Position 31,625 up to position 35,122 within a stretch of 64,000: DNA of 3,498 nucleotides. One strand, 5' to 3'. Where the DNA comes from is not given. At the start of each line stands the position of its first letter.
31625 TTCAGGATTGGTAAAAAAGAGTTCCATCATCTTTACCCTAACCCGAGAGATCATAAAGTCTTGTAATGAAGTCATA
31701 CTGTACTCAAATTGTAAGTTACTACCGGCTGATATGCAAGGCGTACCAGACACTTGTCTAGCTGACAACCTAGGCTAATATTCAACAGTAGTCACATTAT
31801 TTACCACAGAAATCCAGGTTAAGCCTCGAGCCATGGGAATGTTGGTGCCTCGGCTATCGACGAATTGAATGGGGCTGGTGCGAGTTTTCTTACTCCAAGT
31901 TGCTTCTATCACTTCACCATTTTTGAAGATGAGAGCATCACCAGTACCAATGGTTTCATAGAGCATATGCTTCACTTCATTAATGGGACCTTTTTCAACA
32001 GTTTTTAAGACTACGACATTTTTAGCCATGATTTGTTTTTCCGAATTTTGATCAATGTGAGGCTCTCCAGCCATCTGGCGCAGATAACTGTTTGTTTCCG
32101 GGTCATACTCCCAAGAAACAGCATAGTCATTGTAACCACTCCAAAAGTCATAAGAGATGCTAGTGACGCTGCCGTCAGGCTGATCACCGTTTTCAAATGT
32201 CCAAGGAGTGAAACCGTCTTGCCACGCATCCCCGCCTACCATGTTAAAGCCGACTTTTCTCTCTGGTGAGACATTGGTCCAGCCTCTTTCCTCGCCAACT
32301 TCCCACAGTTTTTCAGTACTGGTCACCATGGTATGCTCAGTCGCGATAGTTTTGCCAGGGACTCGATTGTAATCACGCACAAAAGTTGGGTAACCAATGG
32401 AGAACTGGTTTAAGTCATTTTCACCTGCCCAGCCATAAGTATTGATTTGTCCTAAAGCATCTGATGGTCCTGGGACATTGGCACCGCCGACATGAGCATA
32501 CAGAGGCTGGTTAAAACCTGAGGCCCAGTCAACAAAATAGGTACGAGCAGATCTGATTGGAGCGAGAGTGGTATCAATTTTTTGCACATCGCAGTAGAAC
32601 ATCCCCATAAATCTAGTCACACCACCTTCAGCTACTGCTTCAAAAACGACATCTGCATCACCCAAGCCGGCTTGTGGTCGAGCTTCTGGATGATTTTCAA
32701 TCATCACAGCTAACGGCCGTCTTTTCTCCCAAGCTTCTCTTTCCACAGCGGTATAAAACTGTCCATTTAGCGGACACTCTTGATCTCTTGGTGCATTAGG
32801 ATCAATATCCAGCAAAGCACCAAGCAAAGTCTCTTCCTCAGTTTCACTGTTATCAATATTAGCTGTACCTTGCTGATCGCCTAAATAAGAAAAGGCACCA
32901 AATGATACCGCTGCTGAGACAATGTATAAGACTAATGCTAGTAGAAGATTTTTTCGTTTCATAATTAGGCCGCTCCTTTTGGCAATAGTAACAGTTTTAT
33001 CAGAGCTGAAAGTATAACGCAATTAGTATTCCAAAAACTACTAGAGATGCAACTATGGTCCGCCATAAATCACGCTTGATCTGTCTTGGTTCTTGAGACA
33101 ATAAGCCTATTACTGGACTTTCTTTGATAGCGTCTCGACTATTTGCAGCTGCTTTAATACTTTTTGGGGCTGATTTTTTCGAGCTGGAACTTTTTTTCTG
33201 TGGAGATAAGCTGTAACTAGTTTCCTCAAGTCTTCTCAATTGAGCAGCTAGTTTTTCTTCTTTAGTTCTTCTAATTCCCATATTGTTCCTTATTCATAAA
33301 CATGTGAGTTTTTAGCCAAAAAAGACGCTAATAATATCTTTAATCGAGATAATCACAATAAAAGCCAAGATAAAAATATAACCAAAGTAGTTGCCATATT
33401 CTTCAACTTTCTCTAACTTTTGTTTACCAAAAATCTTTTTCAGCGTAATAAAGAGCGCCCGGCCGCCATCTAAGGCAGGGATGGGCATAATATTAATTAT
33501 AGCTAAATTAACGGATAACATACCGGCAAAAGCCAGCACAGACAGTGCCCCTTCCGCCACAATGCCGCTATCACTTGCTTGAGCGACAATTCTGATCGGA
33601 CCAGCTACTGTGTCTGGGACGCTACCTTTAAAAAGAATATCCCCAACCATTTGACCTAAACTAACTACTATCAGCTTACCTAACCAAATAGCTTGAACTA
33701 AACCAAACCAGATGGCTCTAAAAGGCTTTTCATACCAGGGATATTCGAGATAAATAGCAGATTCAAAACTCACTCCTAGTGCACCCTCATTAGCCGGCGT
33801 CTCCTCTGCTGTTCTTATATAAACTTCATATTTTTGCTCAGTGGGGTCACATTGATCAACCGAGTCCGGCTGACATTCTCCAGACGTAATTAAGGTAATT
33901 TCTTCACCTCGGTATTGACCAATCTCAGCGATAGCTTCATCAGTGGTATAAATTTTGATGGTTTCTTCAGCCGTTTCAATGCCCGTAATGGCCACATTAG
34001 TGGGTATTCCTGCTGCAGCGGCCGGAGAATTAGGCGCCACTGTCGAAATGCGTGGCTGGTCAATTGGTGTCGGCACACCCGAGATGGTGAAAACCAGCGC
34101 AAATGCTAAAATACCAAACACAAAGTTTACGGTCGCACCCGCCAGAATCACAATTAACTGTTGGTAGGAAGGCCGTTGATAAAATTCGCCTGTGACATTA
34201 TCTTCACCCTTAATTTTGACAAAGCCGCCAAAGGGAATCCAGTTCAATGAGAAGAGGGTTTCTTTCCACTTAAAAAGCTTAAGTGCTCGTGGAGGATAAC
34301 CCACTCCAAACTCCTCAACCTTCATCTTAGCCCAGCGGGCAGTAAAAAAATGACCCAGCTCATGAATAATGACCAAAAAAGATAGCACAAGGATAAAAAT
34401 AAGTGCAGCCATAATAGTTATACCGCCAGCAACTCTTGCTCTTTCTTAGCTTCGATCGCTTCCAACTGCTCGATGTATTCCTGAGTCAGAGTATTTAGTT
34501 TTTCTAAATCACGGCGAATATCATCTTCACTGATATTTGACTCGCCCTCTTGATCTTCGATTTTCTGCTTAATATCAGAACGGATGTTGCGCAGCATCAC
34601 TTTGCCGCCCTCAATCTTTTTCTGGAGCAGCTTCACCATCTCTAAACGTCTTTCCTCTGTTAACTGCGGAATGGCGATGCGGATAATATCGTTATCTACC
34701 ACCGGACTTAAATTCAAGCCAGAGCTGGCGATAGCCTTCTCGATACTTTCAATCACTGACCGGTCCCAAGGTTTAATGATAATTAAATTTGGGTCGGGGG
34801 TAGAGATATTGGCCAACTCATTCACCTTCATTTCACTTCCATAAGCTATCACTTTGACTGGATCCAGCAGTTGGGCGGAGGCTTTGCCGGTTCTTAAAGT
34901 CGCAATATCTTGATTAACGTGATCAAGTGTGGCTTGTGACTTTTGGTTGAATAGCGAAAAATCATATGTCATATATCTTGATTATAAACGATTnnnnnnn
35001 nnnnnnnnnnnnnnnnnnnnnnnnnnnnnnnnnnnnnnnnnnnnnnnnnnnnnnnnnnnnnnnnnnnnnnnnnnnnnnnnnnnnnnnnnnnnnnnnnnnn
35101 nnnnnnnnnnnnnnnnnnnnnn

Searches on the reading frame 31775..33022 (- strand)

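Call 38: search_protein_families(library=pfam, proteins=[window:31775-33022:-], max_evalue=0.001)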
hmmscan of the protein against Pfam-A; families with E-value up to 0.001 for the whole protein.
window:31775-33022:- (415 aa): 2 families
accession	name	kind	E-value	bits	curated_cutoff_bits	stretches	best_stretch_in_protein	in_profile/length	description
PF11258.13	DUF3048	-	5.3e-35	121.2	25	1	96-248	9-147/148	Protein of unknown function (DUF3048) N-terminal domain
PF17479.7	DUF3048_C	-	2.6e-28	99.1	25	1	297-404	5-114/114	Protein of unknown function (DUF3048) C-terminal domain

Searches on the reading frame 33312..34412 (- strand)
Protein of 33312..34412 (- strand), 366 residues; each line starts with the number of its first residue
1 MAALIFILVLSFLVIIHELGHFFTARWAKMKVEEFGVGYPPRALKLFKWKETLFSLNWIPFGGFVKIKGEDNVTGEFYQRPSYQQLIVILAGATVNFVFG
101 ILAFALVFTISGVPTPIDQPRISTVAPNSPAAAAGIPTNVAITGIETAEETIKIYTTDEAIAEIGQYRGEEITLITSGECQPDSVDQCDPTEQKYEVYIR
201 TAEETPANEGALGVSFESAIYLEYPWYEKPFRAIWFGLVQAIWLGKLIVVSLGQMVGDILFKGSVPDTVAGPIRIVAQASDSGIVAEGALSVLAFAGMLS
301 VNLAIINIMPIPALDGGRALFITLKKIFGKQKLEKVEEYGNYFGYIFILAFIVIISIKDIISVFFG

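Call 38: search_protein_families(library=pfam, proteins=[window:33312-34412:-], max_evalue=0.001)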
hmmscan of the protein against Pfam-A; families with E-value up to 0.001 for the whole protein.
window:33312-34412:- (366 aa): 1 family
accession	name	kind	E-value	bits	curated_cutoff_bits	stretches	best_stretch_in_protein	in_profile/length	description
PF02163.28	Peptidase_M50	-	2e-53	181.4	27.2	1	6-350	2-220/221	Peptidase family M50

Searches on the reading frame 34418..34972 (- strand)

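Call 38: search_protein_families(library=pfam, proteins=[window:34418-34972:-], max_evalue=0.001)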
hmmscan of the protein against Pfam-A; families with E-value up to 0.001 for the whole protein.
window:34418-34972:- (184 aa): 1 family
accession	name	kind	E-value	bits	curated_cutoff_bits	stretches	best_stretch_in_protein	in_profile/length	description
PF01765.24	RRF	-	1.1e-52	178.7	29.7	1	20-182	2-164/164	Ribosome recycling factor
